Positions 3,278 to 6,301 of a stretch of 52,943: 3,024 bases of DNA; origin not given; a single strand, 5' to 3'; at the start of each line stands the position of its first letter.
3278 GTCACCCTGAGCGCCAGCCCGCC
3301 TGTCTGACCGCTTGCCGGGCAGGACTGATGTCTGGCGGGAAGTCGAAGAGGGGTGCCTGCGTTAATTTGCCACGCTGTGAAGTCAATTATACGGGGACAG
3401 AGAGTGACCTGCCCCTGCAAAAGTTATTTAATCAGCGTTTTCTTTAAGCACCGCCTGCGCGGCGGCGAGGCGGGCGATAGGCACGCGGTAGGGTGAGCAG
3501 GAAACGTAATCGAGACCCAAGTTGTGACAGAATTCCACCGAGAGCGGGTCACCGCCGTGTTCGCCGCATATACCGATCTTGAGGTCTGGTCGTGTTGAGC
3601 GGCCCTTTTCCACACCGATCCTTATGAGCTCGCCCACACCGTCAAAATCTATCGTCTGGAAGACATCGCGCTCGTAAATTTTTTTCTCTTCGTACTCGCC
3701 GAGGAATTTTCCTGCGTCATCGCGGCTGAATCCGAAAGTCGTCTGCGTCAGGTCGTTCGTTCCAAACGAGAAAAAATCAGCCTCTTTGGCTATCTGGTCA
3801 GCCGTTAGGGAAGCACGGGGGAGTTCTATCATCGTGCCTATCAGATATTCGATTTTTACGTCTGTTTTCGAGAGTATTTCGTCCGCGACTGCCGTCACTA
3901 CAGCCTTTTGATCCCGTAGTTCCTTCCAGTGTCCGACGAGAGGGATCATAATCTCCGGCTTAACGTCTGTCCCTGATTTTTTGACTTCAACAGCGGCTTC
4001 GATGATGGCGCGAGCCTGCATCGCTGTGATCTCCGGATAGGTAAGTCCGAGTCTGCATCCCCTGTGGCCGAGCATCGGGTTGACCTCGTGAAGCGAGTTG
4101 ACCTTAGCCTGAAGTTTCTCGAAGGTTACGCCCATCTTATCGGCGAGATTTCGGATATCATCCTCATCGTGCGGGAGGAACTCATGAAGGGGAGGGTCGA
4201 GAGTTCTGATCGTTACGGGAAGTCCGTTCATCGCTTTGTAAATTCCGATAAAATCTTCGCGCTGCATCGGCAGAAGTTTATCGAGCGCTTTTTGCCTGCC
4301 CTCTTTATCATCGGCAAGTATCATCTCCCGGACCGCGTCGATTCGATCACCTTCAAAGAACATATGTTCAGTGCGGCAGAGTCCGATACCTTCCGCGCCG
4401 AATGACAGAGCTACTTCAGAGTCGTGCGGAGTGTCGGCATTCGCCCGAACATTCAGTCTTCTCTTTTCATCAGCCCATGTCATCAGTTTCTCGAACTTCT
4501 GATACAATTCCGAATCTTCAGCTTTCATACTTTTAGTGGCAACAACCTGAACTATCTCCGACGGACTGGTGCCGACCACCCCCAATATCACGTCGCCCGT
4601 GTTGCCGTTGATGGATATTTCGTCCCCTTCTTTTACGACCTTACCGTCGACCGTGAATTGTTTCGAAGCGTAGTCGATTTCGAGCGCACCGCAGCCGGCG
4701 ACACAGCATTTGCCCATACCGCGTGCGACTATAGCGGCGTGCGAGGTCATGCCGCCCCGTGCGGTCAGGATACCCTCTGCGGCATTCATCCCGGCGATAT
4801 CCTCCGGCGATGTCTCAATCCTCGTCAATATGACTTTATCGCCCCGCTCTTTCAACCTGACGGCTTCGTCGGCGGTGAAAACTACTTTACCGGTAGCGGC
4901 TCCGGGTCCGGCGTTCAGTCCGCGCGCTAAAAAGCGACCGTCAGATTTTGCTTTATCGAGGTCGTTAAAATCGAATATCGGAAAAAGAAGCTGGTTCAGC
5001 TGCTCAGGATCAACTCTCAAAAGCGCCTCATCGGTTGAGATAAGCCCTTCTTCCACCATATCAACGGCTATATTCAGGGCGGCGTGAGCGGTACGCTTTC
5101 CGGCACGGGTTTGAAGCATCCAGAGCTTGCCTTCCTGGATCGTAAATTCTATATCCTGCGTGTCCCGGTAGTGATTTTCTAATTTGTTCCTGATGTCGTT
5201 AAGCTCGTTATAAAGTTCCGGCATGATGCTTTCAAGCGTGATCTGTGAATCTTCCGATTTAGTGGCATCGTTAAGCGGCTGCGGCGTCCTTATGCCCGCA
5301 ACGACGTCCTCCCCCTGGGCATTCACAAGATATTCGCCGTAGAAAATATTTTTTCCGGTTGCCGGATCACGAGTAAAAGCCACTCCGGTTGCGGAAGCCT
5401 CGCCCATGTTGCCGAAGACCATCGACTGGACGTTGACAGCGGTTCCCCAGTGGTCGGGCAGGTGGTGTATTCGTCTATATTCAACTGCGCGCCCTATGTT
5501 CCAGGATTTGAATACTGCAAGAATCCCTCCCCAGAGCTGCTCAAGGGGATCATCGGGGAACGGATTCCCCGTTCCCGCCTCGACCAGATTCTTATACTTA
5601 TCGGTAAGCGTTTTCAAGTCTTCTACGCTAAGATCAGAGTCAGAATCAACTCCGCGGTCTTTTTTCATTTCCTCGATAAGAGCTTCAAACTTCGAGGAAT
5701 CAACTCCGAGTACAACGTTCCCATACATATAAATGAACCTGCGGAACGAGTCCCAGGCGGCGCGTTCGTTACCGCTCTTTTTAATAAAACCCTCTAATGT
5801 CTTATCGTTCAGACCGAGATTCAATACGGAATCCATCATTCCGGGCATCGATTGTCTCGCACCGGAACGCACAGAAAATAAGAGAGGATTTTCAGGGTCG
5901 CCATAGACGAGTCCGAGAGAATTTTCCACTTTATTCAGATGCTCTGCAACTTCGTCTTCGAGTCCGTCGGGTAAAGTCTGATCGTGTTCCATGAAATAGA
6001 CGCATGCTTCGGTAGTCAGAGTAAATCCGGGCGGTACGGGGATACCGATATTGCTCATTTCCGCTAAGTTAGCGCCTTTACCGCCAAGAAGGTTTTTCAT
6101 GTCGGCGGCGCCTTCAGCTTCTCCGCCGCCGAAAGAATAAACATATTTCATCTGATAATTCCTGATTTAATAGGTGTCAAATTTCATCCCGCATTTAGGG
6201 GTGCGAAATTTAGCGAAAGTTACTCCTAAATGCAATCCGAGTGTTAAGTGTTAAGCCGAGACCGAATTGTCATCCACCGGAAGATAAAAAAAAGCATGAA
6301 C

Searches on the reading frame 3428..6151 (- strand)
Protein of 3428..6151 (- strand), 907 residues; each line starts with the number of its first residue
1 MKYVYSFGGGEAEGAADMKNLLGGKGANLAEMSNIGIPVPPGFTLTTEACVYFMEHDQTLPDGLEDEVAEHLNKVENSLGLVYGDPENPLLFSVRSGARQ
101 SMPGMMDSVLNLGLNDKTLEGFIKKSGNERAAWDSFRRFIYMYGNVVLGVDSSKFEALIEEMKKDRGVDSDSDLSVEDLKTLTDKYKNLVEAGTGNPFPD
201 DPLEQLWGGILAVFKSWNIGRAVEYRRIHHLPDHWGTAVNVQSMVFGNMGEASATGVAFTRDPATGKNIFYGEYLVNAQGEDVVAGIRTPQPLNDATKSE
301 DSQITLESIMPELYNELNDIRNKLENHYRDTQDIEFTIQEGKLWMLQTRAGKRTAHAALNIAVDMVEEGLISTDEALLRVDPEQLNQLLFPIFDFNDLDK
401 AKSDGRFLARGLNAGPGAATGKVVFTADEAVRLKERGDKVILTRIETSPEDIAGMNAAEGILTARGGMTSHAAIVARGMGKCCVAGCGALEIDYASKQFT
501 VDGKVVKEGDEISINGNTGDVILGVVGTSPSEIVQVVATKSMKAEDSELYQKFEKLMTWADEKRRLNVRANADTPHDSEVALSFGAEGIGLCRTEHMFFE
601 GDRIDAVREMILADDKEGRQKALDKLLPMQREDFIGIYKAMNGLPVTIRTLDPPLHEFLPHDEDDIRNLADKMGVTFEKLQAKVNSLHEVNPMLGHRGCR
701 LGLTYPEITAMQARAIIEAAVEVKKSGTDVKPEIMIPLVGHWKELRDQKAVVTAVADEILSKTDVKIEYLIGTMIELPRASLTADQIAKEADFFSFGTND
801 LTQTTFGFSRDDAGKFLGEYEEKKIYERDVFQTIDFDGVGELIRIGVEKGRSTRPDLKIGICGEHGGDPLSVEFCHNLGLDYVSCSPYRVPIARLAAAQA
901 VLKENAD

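Call 10: search_protein_families(library=pfam, proteins=[window:3428-6151:-])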
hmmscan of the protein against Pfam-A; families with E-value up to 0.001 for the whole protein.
window:3428-6151:- (907 aa): 3 families
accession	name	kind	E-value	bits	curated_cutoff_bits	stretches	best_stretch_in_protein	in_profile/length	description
PF02896.24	PEP-utilizers_C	-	9.4e-85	284.7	22.8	1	550-900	4-291/293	PEP-utilising enzyme, PEP-binding domain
PF01326.24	PPDK_N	-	2.3e-56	191.9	27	2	20-293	2-220/328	Pyruvate phosphate dikinase, AMP/ATP-binding domain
PF00391.29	PEP-utilizers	-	1.8e-23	82.4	23.1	1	439-519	4-72/72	PEP-utilising enzyme, mobile domain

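Call 44: find_encoding_contigs(protein=window:3428-6151:-, flank=10000, max_places=6)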
Protein window:3428-6151:- (907 aa): no gene with exactly this product is on record in the collection.
